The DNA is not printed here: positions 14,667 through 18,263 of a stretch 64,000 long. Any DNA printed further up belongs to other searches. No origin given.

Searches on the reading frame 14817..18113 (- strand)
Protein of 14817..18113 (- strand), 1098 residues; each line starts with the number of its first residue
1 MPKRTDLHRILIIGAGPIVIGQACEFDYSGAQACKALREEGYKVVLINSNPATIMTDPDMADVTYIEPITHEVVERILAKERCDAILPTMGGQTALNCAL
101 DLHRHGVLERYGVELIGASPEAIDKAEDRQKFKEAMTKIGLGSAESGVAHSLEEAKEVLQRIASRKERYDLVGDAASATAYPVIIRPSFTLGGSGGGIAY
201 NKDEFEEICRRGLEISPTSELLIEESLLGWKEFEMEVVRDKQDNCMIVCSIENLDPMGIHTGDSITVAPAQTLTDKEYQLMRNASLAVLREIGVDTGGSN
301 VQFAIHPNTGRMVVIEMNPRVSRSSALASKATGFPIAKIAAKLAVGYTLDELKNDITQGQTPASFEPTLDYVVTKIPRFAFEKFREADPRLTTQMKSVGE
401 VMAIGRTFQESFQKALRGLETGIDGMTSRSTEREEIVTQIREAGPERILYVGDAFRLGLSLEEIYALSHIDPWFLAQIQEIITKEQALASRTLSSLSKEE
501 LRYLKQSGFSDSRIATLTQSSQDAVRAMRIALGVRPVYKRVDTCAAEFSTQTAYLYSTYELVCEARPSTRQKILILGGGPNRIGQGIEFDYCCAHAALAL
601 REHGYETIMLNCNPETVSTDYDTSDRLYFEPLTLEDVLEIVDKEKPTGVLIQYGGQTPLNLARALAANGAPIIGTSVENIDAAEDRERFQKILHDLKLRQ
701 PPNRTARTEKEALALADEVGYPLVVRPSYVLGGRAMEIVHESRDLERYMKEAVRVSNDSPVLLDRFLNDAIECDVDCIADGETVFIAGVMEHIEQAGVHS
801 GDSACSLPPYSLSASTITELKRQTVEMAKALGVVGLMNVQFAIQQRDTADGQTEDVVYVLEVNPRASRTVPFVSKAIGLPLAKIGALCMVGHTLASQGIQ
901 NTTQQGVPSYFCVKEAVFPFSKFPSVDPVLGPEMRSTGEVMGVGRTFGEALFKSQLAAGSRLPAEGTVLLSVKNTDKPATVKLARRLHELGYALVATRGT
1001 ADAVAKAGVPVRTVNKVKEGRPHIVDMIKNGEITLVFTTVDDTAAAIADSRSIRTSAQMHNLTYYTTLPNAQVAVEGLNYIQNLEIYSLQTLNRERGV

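Call 10: search_protein_families(library=ncbifam, proteins=[window:14817-18113:-])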
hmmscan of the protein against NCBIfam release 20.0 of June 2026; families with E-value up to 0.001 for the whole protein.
window:14817-18113:- (1098 aa): 30 families (the best 25 are shown)
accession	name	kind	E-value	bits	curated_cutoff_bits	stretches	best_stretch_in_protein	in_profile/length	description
NF003671.0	PRK05294.1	equivalog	0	1721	599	1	1-1090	1-1055/1058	carbamoyl-phosphate synthase large subunit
TIGR01369.1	CPSaseII_lrg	equivalog_domain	0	1502.2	1027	1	2-1076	1-1050/1052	carbamoyl-phosphate synthase (glutamine-hydrolyzing) large subunit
NF053643.1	Ddl_archaea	equivalog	2.6e-25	89.2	500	2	38-355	19-307/367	putative pseudomurein biosynthesis ATP-grasp protein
NF006406.0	PRK08654.1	equivalog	2.2e-24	85.9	739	2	81-357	73-328/499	acetyl-CoA carboxylase biotin carboxylase subunit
NF009554.0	PRK12999.1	equivalog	1.2e-21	76.4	965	2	109-358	100-334/1147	pyruvate carboxylase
TIGR01235.1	pyruv_carbox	equivalog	3.2e-21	74.6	1114.45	2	76-357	68-329/1143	pyruvate carboxylase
NF009402.0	PRK12767.1-1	equivalog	2.6e-20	72.5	218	2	600-871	23-281/329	carbamoyl phosphate synthase-like protein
NF006367.0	PRK08591.1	subfamily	1.2e-19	70.4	597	2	107-357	94-329/451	acetyl-CoA carboxylase biotin carboxylase subunit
NF006286.0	PRK08462.1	equivalog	6.1e-18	64.9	740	2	672-846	104-283/445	acetyl-CoA carboxylase biotin carboxylase subunit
TIGR00514.1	accC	equivalog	1.2e-17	63.9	626.5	2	107-356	94-328/449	acetyl-CoA carboxylase biotin carboxylase subunit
NF005525.0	PRK07178.1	equivalog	1.9e-17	63.1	768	2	71-358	63-328/471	acetyl-CoA carboxylase biotin carboxylase subunit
TIGR01205.1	D_ala_D_alaTIGR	subfamily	4e-16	58.9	245.65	2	29-319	19-285/318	D-alanine--D-alanine ligase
NF004085.0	PRK05586.1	equivalog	2.3e-15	56.4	723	2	112-357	99-329/448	acetyl-CoA carboxylase biotin carboxylase subunit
NF002563.0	PRK02186.1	subfamily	5.2e-14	51.5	625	2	115-322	94-278/890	argininosuccinate lyase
NF009471.0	PRK12833.1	equivalog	1.1e-13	50.6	686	1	661-785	94-224/467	acetyl-CoA carboxylase biotin carboxylase subunit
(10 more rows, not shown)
